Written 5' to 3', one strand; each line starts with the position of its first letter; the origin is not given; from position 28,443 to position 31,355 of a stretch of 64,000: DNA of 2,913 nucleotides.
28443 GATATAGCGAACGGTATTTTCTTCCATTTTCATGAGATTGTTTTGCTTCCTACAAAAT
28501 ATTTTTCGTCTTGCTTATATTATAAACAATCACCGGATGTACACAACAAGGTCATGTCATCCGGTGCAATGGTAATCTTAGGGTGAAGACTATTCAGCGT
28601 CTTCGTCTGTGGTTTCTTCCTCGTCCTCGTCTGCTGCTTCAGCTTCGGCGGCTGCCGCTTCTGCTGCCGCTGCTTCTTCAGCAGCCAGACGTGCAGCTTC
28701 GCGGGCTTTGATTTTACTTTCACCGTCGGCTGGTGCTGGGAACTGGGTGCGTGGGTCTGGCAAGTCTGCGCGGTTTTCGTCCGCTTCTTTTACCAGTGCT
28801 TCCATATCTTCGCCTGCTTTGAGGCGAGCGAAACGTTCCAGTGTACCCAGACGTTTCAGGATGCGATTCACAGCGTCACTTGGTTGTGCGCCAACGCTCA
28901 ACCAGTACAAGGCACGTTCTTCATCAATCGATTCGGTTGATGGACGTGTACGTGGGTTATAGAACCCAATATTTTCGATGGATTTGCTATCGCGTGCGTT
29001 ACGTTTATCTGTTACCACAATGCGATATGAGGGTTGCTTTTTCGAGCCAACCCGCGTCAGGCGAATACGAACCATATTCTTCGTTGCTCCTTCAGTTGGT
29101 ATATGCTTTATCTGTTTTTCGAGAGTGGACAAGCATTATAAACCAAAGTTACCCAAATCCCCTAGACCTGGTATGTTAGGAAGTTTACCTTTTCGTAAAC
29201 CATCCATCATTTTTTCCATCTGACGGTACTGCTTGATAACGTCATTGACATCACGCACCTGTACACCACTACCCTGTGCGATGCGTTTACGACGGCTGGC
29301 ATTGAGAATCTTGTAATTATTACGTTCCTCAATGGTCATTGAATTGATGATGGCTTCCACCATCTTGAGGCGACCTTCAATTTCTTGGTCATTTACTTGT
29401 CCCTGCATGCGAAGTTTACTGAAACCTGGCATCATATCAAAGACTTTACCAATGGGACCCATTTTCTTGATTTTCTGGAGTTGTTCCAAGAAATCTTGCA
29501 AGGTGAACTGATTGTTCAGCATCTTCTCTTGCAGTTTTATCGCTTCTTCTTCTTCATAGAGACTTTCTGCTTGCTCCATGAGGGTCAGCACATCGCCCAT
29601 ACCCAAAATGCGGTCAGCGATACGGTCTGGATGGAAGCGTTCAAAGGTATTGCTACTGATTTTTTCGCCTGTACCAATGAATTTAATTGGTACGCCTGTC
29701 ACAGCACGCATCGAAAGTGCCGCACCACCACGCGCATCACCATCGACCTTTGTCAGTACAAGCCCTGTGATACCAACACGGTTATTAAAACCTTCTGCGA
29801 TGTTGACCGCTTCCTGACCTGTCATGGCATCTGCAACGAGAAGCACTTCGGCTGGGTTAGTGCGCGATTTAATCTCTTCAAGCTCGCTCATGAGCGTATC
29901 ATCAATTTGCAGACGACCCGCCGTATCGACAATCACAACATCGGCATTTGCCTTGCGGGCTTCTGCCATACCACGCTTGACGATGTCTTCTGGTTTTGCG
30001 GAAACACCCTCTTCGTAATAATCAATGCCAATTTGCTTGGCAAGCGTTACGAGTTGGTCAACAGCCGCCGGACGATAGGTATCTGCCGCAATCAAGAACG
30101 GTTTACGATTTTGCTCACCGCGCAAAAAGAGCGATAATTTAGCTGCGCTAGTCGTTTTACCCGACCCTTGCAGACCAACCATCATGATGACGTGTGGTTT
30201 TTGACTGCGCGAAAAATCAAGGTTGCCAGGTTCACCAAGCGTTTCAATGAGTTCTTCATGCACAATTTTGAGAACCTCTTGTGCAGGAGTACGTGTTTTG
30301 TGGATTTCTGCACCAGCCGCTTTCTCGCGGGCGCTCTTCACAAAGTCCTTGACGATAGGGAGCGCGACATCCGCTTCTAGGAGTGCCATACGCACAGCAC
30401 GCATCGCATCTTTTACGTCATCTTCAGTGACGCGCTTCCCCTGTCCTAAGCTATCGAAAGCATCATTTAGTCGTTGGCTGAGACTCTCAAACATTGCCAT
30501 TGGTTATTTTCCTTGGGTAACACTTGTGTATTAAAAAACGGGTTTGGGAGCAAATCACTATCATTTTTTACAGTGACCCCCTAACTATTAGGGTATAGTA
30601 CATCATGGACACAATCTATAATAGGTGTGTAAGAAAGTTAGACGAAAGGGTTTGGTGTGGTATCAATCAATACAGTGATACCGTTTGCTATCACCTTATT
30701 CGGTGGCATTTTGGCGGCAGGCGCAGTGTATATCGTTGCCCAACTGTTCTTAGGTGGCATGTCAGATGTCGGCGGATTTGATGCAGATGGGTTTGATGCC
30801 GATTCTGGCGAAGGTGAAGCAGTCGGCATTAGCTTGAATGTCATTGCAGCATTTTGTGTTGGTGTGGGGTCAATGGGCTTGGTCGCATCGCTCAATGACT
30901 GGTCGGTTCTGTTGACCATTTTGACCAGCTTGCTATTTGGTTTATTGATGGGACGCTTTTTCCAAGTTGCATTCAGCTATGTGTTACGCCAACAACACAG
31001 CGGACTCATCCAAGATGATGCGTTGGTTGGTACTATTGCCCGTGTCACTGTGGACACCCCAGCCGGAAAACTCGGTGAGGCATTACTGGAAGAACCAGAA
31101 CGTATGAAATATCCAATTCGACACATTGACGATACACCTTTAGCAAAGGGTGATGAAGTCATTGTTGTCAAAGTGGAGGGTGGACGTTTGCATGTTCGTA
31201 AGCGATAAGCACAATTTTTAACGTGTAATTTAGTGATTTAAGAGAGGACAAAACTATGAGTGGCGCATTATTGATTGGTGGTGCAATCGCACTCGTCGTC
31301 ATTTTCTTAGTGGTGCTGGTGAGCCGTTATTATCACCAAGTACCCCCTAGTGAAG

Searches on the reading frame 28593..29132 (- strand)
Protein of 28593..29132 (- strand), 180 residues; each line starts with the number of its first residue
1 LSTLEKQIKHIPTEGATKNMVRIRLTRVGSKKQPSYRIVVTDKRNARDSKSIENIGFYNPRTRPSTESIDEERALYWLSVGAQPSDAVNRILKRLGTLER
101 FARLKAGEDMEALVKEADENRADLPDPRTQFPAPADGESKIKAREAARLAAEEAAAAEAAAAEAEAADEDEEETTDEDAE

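Call 66: search_protein_families(library=pfam, proteins=[window:28593-29132:-], max_evalue=0.00001)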
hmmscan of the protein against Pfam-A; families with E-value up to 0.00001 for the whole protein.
window:28593-29132:- (180 aa): 1 family
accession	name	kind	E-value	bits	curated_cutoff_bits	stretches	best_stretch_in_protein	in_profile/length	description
PF00886.24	Ribosomal_S16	-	1.4e-24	86.3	27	1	27-85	1-62/62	Ribosomal protein S16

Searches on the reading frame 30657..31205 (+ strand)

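Call 66: search_protein_families(library=pfam, proteins=[window:30657-31205:+], max_evalue=0.00001)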
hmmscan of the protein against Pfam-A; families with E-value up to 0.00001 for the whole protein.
window:30657-31205:+ (183 aa): 1 family
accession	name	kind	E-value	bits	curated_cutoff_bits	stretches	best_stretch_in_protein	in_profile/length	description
PF01957.25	NfeD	-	2.8e-06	27.9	29.1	0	121-182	2-57/57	NfeD-like C-terminal, partner-binding domain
